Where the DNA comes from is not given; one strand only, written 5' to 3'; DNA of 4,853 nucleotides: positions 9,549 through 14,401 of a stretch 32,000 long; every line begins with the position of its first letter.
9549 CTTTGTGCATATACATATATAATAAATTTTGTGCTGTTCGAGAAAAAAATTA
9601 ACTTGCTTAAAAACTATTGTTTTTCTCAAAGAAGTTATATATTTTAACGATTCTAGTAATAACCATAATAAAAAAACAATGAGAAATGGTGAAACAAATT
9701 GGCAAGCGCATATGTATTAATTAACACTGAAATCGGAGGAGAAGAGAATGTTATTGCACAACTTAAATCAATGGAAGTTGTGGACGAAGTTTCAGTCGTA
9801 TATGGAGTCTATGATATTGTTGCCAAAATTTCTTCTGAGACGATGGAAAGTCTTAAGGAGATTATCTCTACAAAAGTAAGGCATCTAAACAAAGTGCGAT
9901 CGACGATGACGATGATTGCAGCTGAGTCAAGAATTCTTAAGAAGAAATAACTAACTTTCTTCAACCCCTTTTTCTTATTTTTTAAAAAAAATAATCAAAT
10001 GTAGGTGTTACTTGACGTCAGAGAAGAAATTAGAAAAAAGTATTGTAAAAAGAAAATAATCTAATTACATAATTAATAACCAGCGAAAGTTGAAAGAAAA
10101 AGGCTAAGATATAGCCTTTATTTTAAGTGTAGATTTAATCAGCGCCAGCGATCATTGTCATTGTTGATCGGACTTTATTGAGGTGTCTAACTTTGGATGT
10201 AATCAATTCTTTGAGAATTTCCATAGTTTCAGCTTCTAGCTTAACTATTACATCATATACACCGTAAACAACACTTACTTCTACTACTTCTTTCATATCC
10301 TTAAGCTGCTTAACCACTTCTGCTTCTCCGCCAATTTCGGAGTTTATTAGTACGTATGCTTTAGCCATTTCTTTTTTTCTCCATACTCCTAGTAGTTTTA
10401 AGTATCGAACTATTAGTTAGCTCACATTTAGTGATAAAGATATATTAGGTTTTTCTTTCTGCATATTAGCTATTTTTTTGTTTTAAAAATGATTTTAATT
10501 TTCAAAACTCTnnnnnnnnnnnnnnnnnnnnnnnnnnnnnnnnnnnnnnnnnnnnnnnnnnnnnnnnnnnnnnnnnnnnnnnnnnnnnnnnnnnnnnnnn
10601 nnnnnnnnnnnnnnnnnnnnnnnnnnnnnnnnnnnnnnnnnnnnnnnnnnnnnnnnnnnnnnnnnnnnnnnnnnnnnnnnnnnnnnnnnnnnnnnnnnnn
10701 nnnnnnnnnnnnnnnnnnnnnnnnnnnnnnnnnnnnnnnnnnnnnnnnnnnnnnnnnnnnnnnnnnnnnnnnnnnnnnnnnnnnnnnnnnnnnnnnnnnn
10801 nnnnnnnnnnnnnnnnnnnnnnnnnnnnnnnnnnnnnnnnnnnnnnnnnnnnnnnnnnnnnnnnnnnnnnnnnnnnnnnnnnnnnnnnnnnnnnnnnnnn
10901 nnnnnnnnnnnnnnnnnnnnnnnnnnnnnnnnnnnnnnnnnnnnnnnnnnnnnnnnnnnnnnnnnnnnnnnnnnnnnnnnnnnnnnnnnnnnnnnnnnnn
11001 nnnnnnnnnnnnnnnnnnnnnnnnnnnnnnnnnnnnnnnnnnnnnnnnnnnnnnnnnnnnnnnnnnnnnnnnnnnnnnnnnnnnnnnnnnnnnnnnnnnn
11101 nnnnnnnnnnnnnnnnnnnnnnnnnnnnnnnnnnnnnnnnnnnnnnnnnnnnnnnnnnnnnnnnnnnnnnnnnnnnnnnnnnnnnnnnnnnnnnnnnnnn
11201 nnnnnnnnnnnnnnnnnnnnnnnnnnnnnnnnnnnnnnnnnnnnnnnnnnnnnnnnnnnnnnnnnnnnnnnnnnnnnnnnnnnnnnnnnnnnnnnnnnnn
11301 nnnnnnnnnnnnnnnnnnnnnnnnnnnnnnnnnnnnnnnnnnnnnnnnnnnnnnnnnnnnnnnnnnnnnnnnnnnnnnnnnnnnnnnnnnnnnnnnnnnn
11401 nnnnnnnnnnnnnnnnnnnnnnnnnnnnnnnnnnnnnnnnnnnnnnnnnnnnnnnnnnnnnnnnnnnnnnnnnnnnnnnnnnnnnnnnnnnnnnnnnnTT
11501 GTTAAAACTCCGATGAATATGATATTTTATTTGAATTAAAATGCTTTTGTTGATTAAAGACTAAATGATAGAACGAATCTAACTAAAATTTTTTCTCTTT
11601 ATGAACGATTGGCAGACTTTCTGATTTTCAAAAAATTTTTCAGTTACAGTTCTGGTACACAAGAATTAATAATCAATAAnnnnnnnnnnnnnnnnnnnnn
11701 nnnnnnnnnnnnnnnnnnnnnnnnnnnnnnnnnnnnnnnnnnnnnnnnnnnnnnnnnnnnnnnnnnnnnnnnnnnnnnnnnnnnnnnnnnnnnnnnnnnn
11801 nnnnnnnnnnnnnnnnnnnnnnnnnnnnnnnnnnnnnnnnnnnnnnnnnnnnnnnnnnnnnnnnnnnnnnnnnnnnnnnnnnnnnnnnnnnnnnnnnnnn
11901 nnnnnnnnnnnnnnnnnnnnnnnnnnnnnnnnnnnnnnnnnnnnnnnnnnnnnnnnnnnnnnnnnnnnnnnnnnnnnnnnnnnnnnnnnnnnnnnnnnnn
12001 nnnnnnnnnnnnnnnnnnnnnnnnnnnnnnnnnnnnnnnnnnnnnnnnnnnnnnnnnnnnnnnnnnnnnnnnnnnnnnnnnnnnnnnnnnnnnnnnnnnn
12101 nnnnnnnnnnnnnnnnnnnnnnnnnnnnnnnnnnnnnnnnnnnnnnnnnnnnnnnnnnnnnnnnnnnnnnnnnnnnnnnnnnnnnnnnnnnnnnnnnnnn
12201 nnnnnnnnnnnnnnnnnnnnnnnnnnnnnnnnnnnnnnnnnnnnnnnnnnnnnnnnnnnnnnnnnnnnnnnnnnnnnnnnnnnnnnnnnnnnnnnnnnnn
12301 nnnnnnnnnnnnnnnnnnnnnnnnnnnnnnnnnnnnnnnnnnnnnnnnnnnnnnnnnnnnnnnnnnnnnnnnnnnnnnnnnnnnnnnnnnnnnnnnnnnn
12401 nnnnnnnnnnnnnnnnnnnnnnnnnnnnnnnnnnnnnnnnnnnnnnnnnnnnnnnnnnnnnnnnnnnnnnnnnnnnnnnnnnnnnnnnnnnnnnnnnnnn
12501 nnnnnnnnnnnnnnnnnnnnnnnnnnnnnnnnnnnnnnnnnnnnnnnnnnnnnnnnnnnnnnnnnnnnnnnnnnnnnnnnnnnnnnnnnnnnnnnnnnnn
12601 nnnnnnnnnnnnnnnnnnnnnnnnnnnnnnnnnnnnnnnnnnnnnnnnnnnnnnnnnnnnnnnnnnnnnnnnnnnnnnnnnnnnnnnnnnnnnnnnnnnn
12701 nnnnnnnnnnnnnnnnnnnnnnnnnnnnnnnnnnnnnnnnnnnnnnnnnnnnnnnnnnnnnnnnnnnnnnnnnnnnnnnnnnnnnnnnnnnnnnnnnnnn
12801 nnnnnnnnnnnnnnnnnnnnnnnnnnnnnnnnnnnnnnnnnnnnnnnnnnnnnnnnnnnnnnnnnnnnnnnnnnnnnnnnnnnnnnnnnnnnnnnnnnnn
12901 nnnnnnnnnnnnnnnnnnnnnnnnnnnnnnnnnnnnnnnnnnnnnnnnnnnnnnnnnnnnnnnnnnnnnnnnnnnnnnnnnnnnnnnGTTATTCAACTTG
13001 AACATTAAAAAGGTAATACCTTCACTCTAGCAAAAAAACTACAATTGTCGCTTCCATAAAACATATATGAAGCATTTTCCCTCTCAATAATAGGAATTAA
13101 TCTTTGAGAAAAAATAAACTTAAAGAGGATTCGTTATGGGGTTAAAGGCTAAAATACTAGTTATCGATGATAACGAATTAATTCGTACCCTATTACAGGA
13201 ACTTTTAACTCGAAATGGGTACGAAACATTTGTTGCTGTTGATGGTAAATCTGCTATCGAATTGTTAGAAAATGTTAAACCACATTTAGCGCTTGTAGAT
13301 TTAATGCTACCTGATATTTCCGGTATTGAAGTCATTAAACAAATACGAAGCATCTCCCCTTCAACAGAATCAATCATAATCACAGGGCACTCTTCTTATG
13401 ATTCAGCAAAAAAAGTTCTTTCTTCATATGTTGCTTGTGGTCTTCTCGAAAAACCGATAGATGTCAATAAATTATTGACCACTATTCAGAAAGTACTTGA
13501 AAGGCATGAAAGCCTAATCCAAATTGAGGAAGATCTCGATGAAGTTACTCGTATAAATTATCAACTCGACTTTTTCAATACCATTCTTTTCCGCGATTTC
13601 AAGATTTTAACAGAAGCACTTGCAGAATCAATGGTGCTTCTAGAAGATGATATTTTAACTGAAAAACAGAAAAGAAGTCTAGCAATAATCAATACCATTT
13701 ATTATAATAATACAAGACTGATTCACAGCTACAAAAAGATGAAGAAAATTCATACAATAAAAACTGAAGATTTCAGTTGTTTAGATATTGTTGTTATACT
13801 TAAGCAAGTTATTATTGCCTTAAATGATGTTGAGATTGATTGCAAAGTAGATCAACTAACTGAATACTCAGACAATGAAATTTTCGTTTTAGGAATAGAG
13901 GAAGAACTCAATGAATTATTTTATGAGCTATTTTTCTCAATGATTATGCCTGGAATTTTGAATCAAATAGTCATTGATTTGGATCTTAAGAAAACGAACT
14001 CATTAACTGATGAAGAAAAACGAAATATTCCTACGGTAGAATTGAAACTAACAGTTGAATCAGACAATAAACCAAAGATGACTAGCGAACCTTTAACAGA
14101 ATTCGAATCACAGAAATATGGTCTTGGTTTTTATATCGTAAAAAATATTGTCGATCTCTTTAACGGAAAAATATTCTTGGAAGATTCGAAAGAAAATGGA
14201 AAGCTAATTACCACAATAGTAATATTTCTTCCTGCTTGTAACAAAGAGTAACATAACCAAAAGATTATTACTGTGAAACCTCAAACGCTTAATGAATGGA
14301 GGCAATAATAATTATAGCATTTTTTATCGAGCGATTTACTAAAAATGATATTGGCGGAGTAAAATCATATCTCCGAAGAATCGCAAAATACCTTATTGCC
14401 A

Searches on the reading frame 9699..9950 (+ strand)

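Call 31: search_protein_families(library=pfam, proteins=[window:9699-9950:+], max_evalue=0.01)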
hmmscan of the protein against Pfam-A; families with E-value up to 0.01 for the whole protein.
window:9699-9950:+ (83 aa): 2 families
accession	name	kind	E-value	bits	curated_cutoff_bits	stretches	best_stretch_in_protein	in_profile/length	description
PF01037.27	AsnC_trans_reg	-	2.9e-11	43.5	25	1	6-76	1-72/73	Lrp/AsnC ligand binding domain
PF22482.2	AsnC_trans_reg_3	-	0.0018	18.8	24.4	1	16-74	25-82/95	PF0864 C-terminal dimeric alpha+beta barrel domain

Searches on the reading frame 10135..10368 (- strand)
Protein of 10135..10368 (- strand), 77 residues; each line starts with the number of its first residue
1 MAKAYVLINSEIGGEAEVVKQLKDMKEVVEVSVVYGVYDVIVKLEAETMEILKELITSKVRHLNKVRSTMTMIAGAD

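Call 31: search_protein_families(library=pfam, proteins=[window:10135-10368:-], max_evalue=0.01)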
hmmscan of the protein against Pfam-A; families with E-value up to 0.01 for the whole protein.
window:10135-10368:- (77 aa): 1 family
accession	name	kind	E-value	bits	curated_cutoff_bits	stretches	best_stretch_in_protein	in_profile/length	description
PF01037.27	AsnC_trans_reg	-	2.7e-12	46.8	25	1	14-74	9-70/73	Lrp/AsnC ligand binding domain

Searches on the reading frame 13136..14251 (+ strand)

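Call 31: search_protein_families(library=pfam, proteins=[window:13136-14251:+], max_evalue=0.01)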
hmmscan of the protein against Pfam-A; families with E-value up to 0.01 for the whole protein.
window:13136-14251:+ (371 aa): 3 families
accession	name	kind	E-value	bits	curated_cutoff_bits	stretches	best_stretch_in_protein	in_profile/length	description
PF00072.30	Response_reg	-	1.2e-24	87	30.2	1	7-117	1-110/111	Response regulator receiver domain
PF02518.31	HATPase_c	-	0.00013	22.8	26.4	1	309-366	43-108/111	Histidine kinase-, DNA gyrase B-, and HSP90-like ATPase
PF20161.5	VpsR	-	0.0079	16.4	23.7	0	21-68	24-71/121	VpsR domain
